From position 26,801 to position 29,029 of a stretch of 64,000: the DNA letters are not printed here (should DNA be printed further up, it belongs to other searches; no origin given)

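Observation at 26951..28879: Sec-signal-bearing group-A flavin monooxygenase-like protein with two unknown extensions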

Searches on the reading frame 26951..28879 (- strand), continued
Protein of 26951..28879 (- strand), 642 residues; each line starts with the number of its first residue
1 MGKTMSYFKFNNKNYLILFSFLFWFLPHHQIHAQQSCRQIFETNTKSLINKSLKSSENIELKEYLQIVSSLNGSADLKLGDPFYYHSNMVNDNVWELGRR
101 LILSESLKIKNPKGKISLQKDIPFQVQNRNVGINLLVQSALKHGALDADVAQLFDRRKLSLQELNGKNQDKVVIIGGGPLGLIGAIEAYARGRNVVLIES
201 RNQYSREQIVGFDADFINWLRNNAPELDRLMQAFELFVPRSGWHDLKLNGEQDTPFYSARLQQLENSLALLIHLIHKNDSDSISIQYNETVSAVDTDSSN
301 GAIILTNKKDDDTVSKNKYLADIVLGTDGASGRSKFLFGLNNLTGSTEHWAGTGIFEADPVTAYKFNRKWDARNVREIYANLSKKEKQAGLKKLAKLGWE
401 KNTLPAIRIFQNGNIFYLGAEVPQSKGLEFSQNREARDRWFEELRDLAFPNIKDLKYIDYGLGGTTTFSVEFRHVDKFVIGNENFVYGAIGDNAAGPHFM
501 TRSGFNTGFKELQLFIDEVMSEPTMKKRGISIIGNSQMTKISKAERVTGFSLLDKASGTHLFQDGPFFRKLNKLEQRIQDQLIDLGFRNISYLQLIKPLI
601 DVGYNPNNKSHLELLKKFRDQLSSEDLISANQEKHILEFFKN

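Call 31: fold_search(model_id=the predicted structure, library=pdb)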
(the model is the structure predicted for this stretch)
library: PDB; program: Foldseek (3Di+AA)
matches with E <= 10: 1781; with E <= 0.001: 587
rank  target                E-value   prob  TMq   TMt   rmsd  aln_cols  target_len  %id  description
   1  4txk                  6.1e-13  1.00  0.35  0.38  21.6       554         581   16  Construct of MICAL-1 containing the monooxygenase and calponin homology domains (released 2015-12-23)
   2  2bra_B                6.7e-13  1.00  0.34  0.43  16.2       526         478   16  Structure of N-Terminal FAD Binding motif of mouse MICAL (released 2005-11-01)
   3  6ici                  6.7e-13  1.00  0.32  0.35  27.8       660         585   13  Crystal structure of human MICAL3 (released 2020-03-04)
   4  2bra_A                9.7e-13  1.00  0.34  0.43   9.3       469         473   16  Structure of N-Terminal FAD Binding motif of mouse MICAL (released 2005-11-01)
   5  2bry_A                1.7e-12  1.00  0.34  0.43  10.5       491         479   14  Crystal structure of the native monooxygenase domain of MICAL at 1.45 A resolution (released 2005-10-26)
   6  2c4c_A                2.0e-12  1.00  0.32  0.42  16.0       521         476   14  Crystal structure of the NADPH-treated monooxygenase domain of MICAL (released 2005-10-26)
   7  4txi                  2.6e-12  1.00  0.34  0.37  24.7       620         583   14  Construct of MICAL-1 containing the monooxygenase and calponin homology domains (released 2016-01-13)
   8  4j2w_B                9.8e-12  1.00  0.31  0.48  10.2       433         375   15  Crystal Structure of kynurenine 3-monooxygenase (KMO-396Prot-Se) (released 2013-04-10)
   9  7mwa_A                1.3e-11  1.00  0.32  0.48  10.7       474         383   10  Crystal structure of 2-octaprenyl-6-methoxyphenol hydroxylase UbiH from Acinetobacter baumannii, apoenzyme (released 2021-05-26)
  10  4j36_A                1.5e-11  1.00  0.35  0.55  10.7       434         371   13  Cocrystal Structure of kynurenine 3-monooxygenase in complex with UPF 648 inhibitor(KMO-394UPF) (released 2013-04-10)
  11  8y6k                  2.2e-11  1.00  0.32  0.28  22.5       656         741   14  Cryo-EM structure of full-length MICAL1 in the autoinhibited state (released 2024-08-28)
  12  4j31_A                2.4e-11  1.00  0.33  0.53   9.4       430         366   14  Crystal Structure of kynurenine 3-monooxygenase (KMO-396Prot) (released 2013-04-10)
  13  9ewy                  2.4e-11  1.00  0.35  0.29  22.0       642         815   14  CryoEM structure of human MICAL1 (released 2024-11-20)
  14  4j34_A                2.8e-11  1.00  0.32  0.50  11.5       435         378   13  Crystal Structure of kynurenine 3-monooxygenase - truncated at position 394 plus HIS tag cleaved. (released 2013-04-10)
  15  4j34_B                3.7e-11  1.00  0.33  0.50  10.8       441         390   13  Crystal Structure of kynurenine 3-monooxygenase - truncated at position 394 plus HIS tag cleaved. (released 2013-04-10)
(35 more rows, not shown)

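Call 33: search_solved_structures(query=A2, max_evalue=0.01, show_alignments=2)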
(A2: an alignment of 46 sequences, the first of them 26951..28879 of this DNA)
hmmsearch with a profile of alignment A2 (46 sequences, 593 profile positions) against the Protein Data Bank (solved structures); distinct sequences matched with E-value up to 0.01: 300 (the best 60 are shown).
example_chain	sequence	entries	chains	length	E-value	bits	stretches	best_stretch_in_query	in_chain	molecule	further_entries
6ici_A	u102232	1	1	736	1.5e-20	76.8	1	109-511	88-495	[F-actin]-monooxygenase MICAL3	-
2bry_A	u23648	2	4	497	3e-20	75.8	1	112-287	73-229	NEDD9 INTERACTING PROTEIN WITH CALPONIN HOMOLOGY AND LIM DOMAINS | NEDD9-INTERACTING PROTEIN WITH CALPONIN HOMOLOGY AND LIM DOMAINS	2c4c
4txi_A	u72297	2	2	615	5.7e-20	74.9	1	112-287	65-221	Protein-methionine sulfoxide oxidase MICAL1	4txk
2bra_A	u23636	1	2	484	1.7e-19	73.3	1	112-287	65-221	NEDD9 INTERACTING PROTEIN WITH CALPONIN HOMOLOGY AND LIM DOMAINS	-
8y6k_A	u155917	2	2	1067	5.4e-19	71.7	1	127-286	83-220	[F-actin]-monooxygenase MICAL1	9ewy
7da9_A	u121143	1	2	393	2.1e-18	69.7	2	128-159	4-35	6-hydroxy-3-succinoylpyridine 3-monooxygenase HspB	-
6ain_A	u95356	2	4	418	5.2e-16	61.8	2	125-159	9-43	PnpA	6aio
5x6r_A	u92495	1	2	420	1.2e-15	60.6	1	124-301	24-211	Kynurenine 3-monooxygenase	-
4j2w_A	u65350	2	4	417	2.9e-15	59.4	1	129-301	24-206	Kynurenine 3-monooxygenase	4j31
4j33_A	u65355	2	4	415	3e-15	59.3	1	129-301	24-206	Kynurenine 3-monooxygenase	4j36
4j34_A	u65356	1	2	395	3.1e-15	59.3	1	129-301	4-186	Kynurenine 3-monooxygenase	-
4k22_A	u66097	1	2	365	6.1e-15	58.3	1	424-515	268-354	Protein VisC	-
4hb9_A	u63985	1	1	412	8.6e-14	54.5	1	444-531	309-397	Similarities with probable monooxygenase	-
3i3l_A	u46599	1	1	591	3.2e-13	52.6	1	126-301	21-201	Alkylhalidase CmlS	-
6u0p_A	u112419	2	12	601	1.3e-12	50.6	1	243-315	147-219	2,4-dichlorophenol 6-monooxygenase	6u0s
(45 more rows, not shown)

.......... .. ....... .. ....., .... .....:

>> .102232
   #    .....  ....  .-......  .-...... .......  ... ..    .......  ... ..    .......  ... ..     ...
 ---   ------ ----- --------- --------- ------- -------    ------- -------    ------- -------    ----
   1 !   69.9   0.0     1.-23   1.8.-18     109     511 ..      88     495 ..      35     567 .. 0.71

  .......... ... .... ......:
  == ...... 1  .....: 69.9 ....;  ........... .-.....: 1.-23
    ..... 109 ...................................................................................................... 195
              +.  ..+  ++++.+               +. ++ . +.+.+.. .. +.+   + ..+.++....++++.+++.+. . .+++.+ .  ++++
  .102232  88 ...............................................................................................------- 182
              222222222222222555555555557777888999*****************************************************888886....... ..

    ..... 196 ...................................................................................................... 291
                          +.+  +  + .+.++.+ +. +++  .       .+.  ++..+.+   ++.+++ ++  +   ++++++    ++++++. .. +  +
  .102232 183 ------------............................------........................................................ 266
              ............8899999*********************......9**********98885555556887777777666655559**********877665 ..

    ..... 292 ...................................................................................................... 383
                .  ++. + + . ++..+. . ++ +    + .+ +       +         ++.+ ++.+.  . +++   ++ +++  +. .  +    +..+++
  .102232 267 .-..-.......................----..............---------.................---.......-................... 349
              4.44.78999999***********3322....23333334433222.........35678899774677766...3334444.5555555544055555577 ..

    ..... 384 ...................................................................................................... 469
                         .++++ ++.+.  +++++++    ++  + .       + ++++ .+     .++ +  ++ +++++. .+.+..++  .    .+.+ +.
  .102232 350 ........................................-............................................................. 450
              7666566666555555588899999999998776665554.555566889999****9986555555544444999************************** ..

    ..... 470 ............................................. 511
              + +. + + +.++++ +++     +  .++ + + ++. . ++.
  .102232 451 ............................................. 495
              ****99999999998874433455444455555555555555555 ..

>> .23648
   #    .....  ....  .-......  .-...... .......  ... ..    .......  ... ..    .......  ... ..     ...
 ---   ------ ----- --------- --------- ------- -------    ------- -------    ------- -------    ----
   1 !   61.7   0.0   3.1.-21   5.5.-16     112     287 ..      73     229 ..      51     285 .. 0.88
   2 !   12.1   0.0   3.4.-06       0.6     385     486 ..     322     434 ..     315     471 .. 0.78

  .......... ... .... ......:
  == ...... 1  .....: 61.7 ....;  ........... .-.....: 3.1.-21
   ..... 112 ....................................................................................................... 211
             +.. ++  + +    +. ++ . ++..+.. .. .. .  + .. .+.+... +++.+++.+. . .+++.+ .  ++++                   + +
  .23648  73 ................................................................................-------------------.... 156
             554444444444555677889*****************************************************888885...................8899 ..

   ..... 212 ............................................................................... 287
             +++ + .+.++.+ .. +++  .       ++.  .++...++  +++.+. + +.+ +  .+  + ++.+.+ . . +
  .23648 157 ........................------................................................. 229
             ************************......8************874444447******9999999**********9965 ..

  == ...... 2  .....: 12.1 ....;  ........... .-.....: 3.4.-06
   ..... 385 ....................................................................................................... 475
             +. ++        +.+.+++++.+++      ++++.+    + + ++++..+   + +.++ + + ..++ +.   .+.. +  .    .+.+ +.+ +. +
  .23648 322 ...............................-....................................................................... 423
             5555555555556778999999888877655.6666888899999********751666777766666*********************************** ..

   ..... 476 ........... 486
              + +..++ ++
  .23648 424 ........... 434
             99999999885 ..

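Call 35: find_related_loci(query=A1, collection=genome_contigs, flank=8000)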
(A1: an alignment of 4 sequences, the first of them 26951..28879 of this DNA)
Query A1 (642 aa) in genome_contigs; peptide patterns used: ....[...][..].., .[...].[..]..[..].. (x = any residue, [..] = any of these).
189 stretches matched a pattern, but none encodes a relative of the query by tblastn (E <= 1e-3).

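Call 41: find_encoding_contigs(protein=P0005, flank=8000, max_places=3)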
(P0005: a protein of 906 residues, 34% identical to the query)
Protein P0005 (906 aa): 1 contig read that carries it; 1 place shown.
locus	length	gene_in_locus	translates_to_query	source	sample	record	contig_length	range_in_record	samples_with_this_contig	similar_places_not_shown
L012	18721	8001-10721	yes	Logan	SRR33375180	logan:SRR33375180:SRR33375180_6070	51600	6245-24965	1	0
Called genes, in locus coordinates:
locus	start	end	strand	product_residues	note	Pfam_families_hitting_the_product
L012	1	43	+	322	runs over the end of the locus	-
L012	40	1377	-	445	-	PF00390:malic, PF03949:Malic_M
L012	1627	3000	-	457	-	PF00390:malic, PF02826:2-Hacid_dh_C (weak), PF03949:Malic_M (weak)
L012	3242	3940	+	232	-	PF06508:QueC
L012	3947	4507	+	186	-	PF04017:DUF366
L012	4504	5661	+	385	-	PF01966:HD, PF13286:HD_assoc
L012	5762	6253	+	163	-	PF08281:Sigma70_r4_2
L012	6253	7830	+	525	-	-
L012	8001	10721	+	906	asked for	PF12796:Ank_2 (weak), PF13606:Ank_3 (faint), PF12796:Ank_2, PF00023:Ank (weak), PF13637:Ank_4, PF13857:Ank_5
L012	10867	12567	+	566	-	PF02776:TPP_enzyme_N, PF00205:TPP_enzyme_M, PF02775:TPP_enzyme_C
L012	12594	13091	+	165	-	PF01842:ACT, PF22629:ACT_AHAS_ss, PF13710:ACT_5, PF10369:ALS_ss_C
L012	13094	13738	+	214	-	PF02666:PS_Dcarbxylase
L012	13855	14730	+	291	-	PF01066:CDP-OH_P_transf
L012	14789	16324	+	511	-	PF00682:HMGL-like, PF22617:HCS_D2, PF08502:LeuA_dimer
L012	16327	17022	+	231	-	PF00106:adh_short, PF08659:KR (weak), PF13561:adh_short_C2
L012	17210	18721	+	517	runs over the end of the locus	-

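Call 42: find_encoding_contigs(protein=P0001, flank=8000, max_places=3)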
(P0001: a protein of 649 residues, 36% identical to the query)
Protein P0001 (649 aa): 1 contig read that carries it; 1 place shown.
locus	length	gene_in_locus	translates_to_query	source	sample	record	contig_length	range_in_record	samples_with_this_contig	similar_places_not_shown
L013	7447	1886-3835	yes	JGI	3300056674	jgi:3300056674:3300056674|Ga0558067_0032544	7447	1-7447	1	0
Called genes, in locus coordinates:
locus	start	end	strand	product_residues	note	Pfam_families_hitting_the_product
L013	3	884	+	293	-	?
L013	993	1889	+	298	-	-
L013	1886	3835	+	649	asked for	-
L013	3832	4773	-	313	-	PF20367:DUF6662 (weak)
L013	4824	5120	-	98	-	-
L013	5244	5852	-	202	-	PF13103:TonB_2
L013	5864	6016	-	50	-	-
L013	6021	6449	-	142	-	PF02472:ExbD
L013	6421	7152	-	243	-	PF01618:MotA_ExbB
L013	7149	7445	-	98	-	?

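Call 43: list_cluster_members(proteins=[P0004, P0005, P0006, P0007, P0008, P0011, P0029, P0039, P0056, P0072])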
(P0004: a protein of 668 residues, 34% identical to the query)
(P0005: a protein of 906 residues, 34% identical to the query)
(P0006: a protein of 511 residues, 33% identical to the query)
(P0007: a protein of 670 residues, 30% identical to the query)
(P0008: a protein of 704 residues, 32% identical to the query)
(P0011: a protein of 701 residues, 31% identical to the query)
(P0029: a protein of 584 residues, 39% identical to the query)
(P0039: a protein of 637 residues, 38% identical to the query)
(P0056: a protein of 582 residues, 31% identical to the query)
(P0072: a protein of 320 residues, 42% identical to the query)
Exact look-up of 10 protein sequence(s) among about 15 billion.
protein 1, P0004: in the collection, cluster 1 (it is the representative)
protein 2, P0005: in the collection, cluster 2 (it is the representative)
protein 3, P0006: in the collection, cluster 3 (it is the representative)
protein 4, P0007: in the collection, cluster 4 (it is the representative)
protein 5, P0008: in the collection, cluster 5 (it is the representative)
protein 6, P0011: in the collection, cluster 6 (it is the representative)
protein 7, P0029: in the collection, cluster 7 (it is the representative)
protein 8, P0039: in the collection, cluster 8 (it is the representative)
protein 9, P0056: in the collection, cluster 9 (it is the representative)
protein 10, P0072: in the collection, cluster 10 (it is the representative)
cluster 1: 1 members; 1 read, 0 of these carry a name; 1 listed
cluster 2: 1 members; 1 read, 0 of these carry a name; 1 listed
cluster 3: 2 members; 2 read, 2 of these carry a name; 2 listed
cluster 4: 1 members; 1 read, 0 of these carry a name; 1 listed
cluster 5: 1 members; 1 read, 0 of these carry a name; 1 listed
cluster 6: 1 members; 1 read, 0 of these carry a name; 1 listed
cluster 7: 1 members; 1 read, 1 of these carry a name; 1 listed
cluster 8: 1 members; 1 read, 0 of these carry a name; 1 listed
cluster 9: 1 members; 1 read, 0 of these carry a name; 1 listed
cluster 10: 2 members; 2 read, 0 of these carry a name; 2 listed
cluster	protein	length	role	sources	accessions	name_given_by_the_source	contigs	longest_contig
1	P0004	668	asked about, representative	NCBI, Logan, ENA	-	-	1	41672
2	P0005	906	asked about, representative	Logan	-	-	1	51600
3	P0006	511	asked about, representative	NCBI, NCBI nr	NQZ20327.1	MAG: hypothetical protein HRT44_13885 [Bdellovibrionales bacterium] | hypothetical protein [Bdellovibrionales bacterium]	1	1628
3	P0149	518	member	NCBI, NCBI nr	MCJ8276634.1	MAG: hypothetical protein MJK18_07315, partial [Bdellovibrionales bacterium] | hypothetical protein [Bdellovibrionales bacterium]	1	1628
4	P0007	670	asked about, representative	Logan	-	-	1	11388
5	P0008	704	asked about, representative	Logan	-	-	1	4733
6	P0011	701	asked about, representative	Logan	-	-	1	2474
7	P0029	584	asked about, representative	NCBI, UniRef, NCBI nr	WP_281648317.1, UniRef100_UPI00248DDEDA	hypothetical protein [Parendozoicomonas sp. Alg238-R29] | hypothetical protein n=1 Tax=Parendozoicomonas sp. Alg238-R29 TaxID=2993446 ...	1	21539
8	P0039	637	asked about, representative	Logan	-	-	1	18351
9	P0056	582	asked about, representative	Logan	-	-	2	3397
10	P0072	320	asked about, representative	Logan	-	-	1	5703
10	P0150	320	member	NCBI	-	-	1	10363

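Call 44: predict_structure(alignment_id=A2)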
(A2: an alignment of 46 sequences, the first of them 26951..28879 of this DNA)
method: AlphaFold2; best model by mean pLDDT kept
length: 642 residues; sequences in the alignment: 46
mean_pLDDT: 85.9   pTM: 0.87
mean pLDDT of the five models: 85.9, 85.2, 84.0, 83.6, 82.5
residues with pLDDT >= 90: 408; 70-90: 131; 50-70: 52; < 50: 51
segments of 3 or more residues with pLDDT < 50: 1-13, 25-41, 75-89
pLDDT, mean of each block of 10 residues (from residue 1): 38 57 51 46 51 57 87 53 48 83 92 86 92 96 96 97 84 97 98 96 93 95 96 93 84 86 97 98 95 85 80 76 96 94 96 96 88 79 93 97 94 94 97 96 94 86 88 94 91 95 95 93 60 73 88 94 93 98 95 95 96 95 83 83 86
secondary structure, 60 per line:
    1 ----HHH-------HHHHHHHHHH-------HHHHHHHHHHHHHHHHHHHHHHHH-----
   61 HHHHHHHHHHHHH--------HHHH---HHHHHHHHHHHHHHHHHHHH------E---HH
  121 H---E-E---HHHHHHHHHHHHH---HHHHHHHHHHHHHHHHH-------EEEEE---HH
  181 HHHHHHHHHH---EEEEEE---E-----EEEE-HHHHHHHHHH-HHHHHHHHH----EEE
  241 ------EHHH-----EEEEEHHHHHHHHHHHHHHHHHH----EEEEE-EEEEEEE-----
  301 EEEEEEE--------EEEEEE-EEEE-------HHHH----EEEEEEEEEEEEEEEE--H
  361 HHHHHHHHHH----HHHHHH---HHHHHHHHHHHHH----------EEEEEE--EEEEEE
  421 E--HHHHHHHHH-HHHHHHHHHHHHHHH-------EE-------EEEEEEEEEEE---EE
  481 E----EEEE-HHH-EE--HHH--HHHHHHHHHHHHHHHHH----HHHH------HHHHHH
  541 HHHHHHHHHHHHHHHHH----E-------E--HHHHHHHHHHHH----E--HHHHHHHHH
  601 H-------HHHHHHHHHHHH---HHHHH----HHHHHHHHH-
elements in order: H15-24 H32-55 H61-73 H82-85 H89-108 H131-143 H147-163 E171-175 H179-190 E194-199 E209-212 H214-223 H225-233 E238-240 E256-260 H261-278 E283-287 E289-295 E301-307 E316-321 E323-326 H334-337 E342-357 H360-370 H375-380 H384-396 E407-412 E415-421 H424-432 H434-448 E465-475 E479-481 E486-489 H504-520 H525-528 H535-557 H573-584 H592-601 H609-620 H624-628 H633-641
